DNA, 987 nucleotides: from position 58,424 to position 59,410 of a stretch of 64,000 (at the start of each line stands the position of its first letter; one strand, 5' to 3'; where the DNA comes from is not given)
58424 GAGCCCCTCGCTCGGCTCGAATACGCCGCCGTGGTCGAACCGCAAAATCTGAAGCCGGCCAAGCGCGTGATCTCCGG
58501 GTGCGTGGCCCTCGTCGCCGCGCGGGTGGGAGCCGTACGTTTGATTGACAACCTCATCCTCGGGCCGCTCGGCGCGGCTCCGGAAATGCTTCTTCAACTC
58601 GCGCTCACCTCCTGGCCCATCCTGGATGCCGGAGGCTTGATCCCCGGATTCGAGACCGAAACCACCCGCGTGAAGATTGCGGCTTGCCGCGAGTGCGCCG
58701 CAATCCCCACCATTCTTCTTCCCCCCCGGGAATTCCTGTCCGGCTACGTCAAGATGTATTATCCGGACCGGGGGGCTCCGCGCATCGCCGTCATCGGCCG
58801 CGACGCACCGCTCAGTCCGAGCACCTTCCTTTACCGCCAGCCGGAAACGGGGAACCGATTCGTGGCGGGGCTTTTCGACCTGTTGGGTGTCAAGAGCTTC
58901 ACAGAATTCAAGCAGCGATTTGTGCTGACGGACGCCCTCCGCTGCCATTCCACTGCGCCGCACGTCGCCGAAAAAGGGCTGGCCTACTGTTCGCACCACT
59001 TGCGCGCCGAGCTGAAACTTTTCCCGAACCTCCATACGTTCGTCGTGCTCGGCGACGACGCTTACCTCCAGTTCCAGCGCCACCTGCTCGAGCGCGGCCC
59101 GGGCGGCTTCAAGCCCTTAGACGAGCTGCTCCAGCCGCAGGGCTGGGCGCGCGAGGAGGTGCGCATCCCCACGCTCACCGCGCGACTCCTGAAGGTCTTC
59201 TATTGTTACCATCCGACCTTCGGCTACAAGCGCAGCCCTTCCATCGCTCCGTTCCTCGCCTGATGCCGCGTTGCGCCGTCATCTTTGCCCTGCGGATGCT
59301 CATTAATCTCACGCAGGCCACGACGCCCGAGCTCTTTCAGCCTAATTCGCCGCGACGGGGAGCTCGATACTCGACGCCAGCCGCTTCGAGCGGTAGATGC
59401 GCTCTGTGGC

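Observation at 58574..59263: PanC fused in frame to a family-4-like Fe-S uracil-DNA-glycosylase-fold domain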

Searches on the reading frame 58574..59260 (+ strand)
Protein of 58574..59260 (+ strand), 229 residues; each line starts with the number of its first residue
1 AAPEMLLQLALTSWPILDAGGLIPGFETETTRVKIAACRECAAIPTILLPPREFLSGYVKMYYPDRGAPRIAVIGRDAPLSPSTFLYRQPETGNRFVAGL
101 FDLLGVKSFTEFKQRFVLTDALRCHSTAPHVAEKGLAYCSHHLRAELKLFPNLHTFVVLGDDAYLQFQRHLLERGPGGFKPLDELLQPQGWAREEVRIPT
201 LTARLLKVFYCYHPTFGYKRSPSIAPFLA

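Call 3: search_protein_families(library=pfam, proteins=[window:58574-59260:+], max_evalue=10)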
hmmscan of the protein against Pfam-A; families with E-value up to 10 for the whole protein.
window:58574-59260:+ (229 aa): 1 family
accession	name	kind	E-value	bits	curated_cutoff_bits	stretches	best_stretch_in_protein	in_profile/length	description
PF03167.25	UDG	-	0.00036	21.1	24.3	1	112-214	45-118/141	Uracil DNA glycosylase superfamily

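Call 4: search_protein_families(library=ncbifam, proteins=[window:58574-59260:+], max_evalue=10)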
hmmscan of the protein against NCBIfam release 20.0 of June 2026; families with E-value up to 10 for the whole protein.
window:58574-59260:+ (229 aa): 0 families

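Call 5: search_solved_structures(query=window:58574-59260:+, max_evalue=10, show_alignments=3)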
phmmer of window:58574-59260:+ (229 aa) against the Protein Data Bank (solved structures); distinct sequences matched with E-value up to 10: 2.
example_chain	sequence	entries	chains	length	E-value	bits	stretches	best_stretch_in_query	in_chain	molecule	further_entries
2mb7_A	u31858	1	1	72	1.2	11.8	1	187-228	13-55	Methyl-CpG-binding domain protein 3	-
6cc8_A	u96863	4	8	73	1.2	11.8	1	187-228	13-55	Methyl-CpG-binding domain protein 3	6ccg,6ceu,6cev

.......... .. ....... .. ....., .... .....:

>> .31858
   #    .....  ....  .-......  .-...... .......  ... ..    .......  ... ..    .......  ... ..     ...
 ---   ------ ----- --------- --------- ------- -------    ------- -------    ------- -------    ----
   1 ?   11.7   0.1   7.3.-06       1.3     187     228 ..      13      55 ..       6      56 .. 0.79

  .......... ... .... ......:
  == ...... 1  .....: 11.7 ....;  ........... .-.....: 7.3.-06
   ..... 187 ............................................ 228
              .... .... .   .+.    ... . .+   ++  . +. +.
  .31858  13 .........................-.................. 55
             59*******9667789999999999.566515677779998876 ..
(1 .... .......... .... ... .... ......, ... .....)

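Call 6: find_homologous_proteins(query=window:58574-59260:+, max_evalue=0.001)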
Query window:58574-59260:+ (229 aa): 49 proteins with E <= 0.001 among 749 candidates.
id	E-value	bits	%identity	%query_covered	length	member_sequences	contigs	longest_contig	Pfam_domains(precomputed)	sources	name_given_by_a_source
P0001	6.8e-95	335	63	100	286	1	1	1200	-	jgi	jgi:hypothetical protein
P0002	7.7e-91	322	64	100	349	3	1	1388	PF02569.22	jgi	jgi:hypothetical protein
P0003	1.0e-87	312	62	100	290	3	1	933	PF02569.22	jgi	jgi:hypothetical protein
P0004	7.7e-85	302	60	100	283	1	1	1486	PF03167.26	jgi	jgi:uracil-DNA glycosylase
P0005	4.6e-84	300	60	100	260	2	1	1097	-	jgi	jgi:hypothetical protein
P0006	8.5e-84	299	58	100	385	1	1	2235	PF02569.22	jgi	jgi:uracil-DNA glycosylase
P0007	1.2e-83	298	59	100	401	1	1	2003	PF02569.22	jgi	jgi:hypothetical protein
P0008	1.2e-81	292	57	100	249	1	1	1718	-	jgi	jgi:uracil-DNA glycosylase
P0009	2.2e-81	291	59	95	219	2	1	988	PF03167.26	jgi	jgi:uracil-DNA glycosylase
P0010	1.3e-80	288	57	100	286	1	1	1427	PF02569.22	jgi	jgi:hypothetical protein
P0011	1.2e-79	285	60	90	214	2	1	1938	-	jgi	jgi:uracil-DNA glycosylase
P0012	6.2e-79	283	55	100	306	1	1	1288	PF02569.22,PF03167.26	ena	-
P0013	2.0e-78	281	52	98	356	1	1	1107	PF02569.22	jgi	jgi:uracil-DNA glycosylase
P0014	5.5e-78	280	63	86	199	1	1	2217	-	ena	-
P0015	7.4e-77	276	61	90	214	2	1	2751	PF03167.26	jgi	-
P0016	1.9e-73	265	52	98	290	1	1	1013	PF02569.22,PF03167.26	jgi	jgi:hypothetical protein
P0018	4.5e-73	264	54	100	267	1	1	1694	PF03167.26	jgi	jgi:hypothetical protein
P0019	9.1e-72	259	54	100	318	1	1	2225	PF02569.22,PF03167.26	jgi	jgi:uracil-DNA glycosylase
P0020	9.6e-72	259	52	99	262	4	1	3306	PF03167.26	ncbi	ncbi:MAG: uracil-DNA glycosylase family protein, partial [Terriglobia bacterium]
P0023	3.9e-70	254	52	100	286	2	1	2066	PF02569.22,PF03167.26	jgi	-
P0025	2.3e-67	245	51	99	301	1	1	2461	PF02569.22,PF03167.26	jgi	jgi:uracil-DNA glycosylase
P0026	9.1e-67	243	50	100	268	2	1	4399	PF03167.26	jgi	jgi:uracil-DNA glycosylase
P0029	6.7e-66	240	52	90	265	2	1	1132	PF03167.26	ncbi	ncbi:MAG: uracil-DNA glycosylase family protein, partial [Terriglobia bacterium]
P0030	4.8e-64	234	62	74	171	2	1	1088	PF03167.26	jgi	jgi:uracil-DNA glycosylase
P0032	1.8e-61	226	55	80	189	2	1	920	PF03167.26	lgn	-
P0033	7.2e-60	220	56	77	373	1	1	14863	PF02569.22,PF03167.26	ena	-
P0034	1.9e-59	219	51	90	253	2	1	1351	PF03167.26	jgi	-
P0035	4.7e-59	218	55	79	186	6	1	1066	PF03167.26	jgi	-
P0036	7.0e-59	217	55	79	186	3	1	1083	PF03167.26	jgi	jgi:hypothetical protein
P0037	1.5e-56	210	49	91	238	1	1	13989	PF03167.26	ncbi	ncbi:MAG: uracil-DNA glycosylase family protein [Terriglobia bacterium]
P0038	3.4e-55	205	60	65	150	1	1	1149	PF03167.26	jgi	jgi:uracil-DNA glycosylase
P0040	1.1e-53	200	53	76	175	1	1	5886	PF03167.26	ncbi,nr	ncbi:MAG TPA: uracil-DNA glycosylase family protein [Terriglobia bacterium]|nr:uracil-DNA glycosylas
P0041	3.4e-53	199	51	76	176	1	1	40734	PF03167.26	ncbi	ncbi:MAG: uracil-DNA glycosylase family protein [Acidobacteriota bacterium]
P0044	7.0e-50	188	51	73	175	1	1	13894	PF03167.26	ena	-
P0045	3.0e-48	182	54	70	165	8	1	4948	PF03167.26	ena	-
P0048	5.0e-37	146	56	54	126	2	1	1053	PF03167.26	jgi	jgi:uracil-DNA glycosylase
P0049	3.2e-36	143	55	54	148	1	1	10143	PF03167.26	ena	-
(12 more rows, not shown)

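Call 9: find_encoding_contigs(protein=P0041, flank=4000, max_places=3)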
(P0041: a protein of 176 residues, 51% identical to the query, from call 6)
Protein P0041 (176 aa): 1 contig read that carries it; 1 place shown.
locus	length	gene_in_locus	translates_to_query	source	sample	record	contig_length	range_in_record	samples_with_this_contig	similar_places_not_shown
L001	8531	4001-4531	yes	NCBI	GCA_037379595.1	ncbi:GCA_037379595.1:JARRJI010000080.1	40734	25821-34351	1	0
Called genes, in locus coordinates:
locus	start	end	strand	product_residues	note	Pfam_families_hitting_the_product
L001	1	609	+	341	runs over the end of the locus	PF05496:RuvB_N, PF13191:AAA_16 (faint), PF00004:AAA, PF07728:AAA_5, PF17864:AAA_lid_4, PF05491:WHD_RuvB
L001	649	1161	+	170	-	PF01288:HPPK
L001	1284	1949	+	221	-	PF01712:dNK, PF13238:AAA_18 (weak), PF02223:Thymidylate_kin (faint)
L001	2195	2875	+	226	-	PF02548:Pantoate_transf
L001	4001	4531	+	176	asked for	PF03167:UDG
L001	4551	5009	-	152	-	-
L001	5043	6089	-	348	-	-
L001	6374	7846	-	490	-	PF02934:GatB_N, PF02637:GatB_Yqey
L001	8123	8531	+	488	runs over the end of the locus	-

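Call 10: find_encoding_contigs(protein=P0037, flank=4000, max_places=3)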
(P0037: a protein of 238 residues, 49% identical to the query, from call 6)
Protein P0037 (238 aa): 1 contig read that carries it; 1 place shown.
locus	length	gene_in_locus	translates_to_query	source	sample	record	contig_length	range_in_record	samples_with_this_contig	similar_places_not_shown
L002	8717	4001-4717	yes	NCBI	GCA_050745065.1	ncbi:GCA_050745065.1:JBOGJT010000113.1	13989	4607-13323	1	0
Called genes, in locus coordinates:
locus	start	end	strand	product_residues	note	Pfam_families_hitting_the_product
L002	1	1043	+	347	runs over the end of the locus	PF05496:RuvB_N, PF00004:AAA, PF07728:AAA_5 (weak), PF17864:AAA_lid_4, PF05491:WHD_RuvB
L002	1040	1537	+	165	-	PF01288:HPPK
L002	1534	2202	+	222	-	PF01712:dNK, PF13238:AAA_18 (weak), PF02223:Thymidylate_kin (faint)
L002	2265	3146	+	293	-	PF02548:Pantoate_transf, PF13714:PEP_mutase (faint)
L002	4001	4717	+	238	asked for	PF03167:UDG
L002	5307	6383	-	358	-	PF00710:Asparaginase, PF17763:Asparaginase_C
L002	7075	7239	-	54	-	PF17763:Asparaginase_C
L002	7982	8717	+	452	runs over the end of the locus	PF00665:rve, PF13683:rve_3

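Call 14: search_protein_representatives(protein=window:58574-59260:+)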
Query: 229 residues. Proteins with E-value up to 0.001 (for the whole library): 24; up to 1e-10: 17; up to 1e-30: 5. The best 24 are listed.
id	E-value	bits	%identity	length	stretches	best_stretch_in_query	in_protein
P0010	4.0e-81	288.3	57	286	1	2-228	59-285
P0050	7.8e-75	267.7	52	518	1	1-227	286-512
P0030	1.5e-64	234.0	62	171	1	59-228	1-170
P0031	3.6e-62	226.3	60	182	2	23-161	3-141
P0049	1.0e-36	143.0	54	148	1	103-227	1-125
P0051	2.1e-26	109.2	55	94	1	136-228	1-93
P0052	5.3e-26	107.9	52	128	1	57-155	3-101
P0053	2.4e-22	96.0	55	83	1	147-228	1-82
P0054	2.8e-21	92.5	94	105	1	182-229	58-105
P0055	1.7e-19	86.6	68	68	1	118-176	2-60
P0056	3.5e-18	82.3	56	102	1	129-200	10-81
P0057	8.9e-16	74.5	63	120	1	171-229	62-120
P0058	3.7e-15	72.4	62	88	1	171-228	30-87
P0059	1.2e-13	67.4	56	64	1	122-184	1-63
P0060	3.6e-13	65.9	49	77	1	157-227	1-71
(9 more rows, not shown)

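Call 20: search_solved_structures(query=A2, max_evalue=10, show_alignments=4)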
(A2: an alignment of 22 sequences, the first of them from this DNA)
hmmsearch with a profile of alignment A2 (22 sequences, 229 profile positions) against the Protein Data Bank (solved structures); distinct sequences matched with E-value up to 10: 1.
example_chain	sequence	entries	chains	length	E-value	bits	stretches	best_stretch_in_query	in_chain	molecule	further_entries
2d3y_A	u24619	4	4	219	0.0077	18.5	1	117-170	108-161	uracil-DNA glycosylase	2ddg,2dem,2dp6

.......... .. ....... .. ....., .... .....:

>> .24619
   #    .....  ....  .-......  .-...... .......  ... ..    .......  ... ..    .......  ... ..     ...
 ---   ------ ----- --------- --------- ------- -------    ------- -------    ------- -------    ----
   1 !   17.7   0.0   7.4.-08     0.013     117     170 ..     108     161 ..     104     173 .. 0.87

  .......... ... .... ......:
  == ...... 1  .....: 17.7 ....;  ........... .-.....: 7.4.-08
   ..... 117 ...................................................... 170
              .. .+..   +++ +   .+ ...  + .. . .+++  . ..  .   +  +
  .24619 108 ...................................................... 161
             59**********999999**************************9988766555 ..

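Call 23: predict_structure(alignment_id=A1)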
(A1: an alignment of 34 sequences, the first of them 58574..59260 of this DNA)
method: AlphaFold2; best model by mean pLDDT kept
length: 229 residues; sequences in the alignment: 34
mean_pLDDT: 82.5   pTM: 0.81
mean pLDDT of the five models: 82.5, 81.4, 79.8, 79.3, 78.8
residues with pLDDT >= 90: 101; 70-90: 80; 50-70: 37; < 50: 11
segments of 3 or more residues with pLDDT < 50: 13-21
pLDDT, mean of each block of 10 residues (from residue 1): 57 42 68 83 68 75 91 83 79 87 95 93 65 83 90 95 93 91 92 93 93 90 94
secondary structure, 60 per line:
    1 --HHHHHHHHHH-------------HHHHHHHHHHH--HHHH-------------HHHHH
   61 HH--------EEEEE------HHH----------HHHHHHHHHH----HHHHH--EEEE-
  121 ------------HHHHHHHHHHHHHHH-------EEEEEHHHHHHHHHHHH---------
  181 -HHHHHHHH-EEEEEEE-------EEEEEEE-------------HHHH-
elements in order: H3-12 H26-36 H39-42 H56-62 E71-75 H95-104 H109-113 E116-119 H133-147 E155-159 H160-171 H182-189 E191-197 E205-211 H225-228

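Call 26: fold_search(model_id=the predicted structure, library=pdb)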
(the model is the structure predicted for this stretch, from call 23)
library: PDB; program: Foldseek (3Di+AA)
matches with E <= 10: 579; with E <= 0.001: 0
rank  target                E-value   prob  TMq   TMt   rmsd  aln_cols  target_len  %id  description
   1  2d3y                  2.1e-03  1.00  0.50  0.52   7.6       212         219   22  Crystal structure of uracil-DNA glycosylase from Thermus Thermophilus HB8 (released 2006-10-17)
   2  1ui0                  2.1e-03  1.00  0.43  0.50   7.3       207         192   12  Crystal Structure Of Uracil-DNA Glycosylase From Thermus Thermophilus HB8 (released 2003-10-14)
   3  1ui1                  5.9e-03  1.00  0.42  0.50   4.0       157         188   13  Crystal Structure Of Uracil-DNA Glycosylase From Thermus Thermophilus HB8 (released 2003-10-14)
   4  5gn2_A                7.6e-03  0.97  0.37  0.32   7.5       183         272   16  Crystal structure of Uracil DNA glycosylase (BdiUNG) from Bradyrhizobium diazoefficiens (released 2017-05-03)
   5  3ikb_A                1.6e-02  0.99  0.40  0.46   5.9       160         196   14  The structure of a conserved protein from Streptococcus mutans UA159. (released 2009-08-18)
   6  5jkr_A                2.2e-02  0.89  0.35  0.36   5.4       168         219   11  vaccinia virus D4/A20(1-50)w43a mutant (released 2016-09-14)
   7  5jkt_A                4.0e-02  0.80  0.34  0.35   5.6       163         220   11  vaccinia virus D4 P173G mutant /A20(1-50) (released 2016-09-14)
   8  5x55_A                4.3e-02  0.35  0.29  0.25  10.0       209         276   13  Crystal structure of mimivirus uracil-DNA glycosylase (released 2017-08-09)
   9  5jx3_H                4.5e-02  0.80  0.34  0.36   5.6       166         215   11  Wild type D4 in orthorhombic space group (released 2016-06-29)
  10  4qc9_A                5.1e-02  0.80  0.36  0.37   5.9       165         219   13  Crystal structure of Vaccinia virus uracil-DNA glycosylase mutant 3GD4 (released 2015-05-13)
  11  4fnc_A                5.5e-02  0.82  0.38  0.43   4.9       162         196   13  Human TDG in a post-reactive complex with 5-hydroxymethyluracil (5hmU) (released 2012-09-19)
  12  4jgc_A                5.8e-02  0.91  0.39  0.44   4.3       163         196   13  Human TDG N140A mutant IN A COMPLEX WITH 5-carboxylcytosine (5caC) (released 2013-05-29)
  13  3ufj_A                6.2e-02  0.84  0.37  0.44   4.8       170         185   14  Human Thymine DNA Glycosylase Bound to Substrate Analog 2'-fluoro-2'-deoxyuridine (released 2012-04-25)
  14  5jkt_B                8.4e-02  0.63  0.33  0.34   5.8       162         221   11  vaccinia virus D4 P173G mutant /A20(1-50) (released 2016-09-14)
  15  4qca_D                9.0e-02  0.72  0.36  0.37   5.3       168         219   11  Crystal structure of Vaccinia virus uracil-DNA glycosylase mutant R167AD4 (released 2015-05-13)
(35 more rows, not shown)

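Call 27: find_related_loci(query=A2, collection=genome_contigs, flank=4000)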
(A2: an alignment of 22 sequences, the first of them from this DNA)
Query A2 (229 aa) in genome_contigs; peptide patterns used: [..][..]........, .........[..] (x = any residue, [..] = any of these).
91 stretches matched a pattern; 70 encode a relative of the query (tblastn E <= 1e-3); 70 distinct loci.
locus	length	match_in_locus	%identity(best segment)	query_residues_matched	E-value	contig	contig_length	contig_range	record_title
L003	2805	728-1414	89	1-229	3e-144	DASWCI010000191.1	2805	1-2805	MAG TPA_asm: Gemmatimonadaceae bacterium isolate SMAG_U2705 k141_2311157, whole genome shotgun sequence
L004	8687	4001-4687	67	1-229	1e-105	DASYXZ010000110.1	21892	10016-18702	MAG TPA_asm: Terriglobia bacterium isolate SMAG_U6322 k141_673326, whole genome shotgun sequence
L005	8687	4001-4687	63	1-229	1e-100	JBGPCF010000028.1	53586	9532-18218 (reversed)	MAG: Terriglobia bacterium isolate OBJ_0618_050_56 k141_2339885_length_53586_cov_15.9750, whole genome shotgun sequence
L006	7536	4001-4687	63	1-229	2e-100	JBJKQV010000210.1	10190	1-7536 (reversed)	MAG: Terriglobia bacterium isolate Bin_43 S1Ck127_678982_flag_1_multi_6.0000_len_10190, whole genome shotgun sequence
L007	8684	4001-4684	62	1-228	3e-100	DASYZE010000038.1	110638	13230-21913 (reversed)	MAG TPA_asm: Terriglobia bacterium isolate SMAG_U6354 k141_599603, whole genome shotgun sequence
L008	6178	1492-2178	64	1-229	5e-100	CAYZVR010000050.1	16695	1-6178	MAG TPA_asm: uncultured Acidobacteriota bacterium isolate SRP119689_co1_316 genome assembly, contig: NODE_4809_length_16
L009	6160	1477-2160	61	2-229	1e-97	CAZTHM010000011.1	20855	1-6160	MAG TPA_asm: uncultured Acidobacteriota bacterium isolate SRP119689_co1_326 genome assembly, contig: NODE_3391_length_20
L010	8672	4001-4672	63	1-224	4e-96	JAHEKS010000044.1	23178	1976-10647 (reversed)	MAG: Acidobacteria bacterium isolate Ww59 NODE_3929_length_23178_cov_3.049660, whole genome shotgun sequence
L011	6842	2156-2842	61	1-229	1e-94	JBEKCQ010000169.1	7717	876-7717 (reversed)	MAG: Terriglobia bacterium isolate SPRUCE 163 SPRUCE_163_169, whole genome shotgun sequence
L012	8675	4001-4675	62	4-228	8e-94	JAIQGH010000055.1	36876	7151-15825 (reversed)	MAG: Terriglobia bacterium isolate SRVP_30 SRVP18_trench_6_60cm_scaffold_1432, whole genome shotgun sequence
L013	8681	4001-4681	59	2-228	4e-93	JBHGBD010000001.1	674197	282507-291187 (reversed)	MAG: Terriglobia bacterium isolate SBS.BIN.50 SBSBIN50_contig_1, whole genome shotgun sequence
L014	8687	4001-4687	61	1-229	5e-93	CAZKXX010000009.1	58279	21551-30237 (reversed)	MAG TPA_asm: uncultured Acidobacteriota bacterium isolate binchicken_co274_200 genome assembly, contig: NODE_1378_length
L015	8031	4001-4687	62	1-229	3e-92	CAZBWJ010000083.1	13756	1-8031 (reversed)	MAG TPA_asm: uncultured Acidobacteriota bacterium isolate binchicken_co283_64 genome assembly, contig: NODE_2819_length_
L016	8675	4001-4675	57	1-225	6e-87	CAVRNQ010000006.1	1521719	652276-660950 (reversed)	MAG: uncultured Acidobacteriota bacterium isolate MFD03726.bin.1.212 genome assembly, contig: contig_622, whole genome s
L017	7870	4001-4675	57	1-225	2e-86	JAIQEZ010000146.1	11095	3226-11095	MAG: Terriglobia bacterium isolate SRVP_9 SR-VP_26_10_2019_B_40cm_scaffold_6414, whole genome shotgun sequence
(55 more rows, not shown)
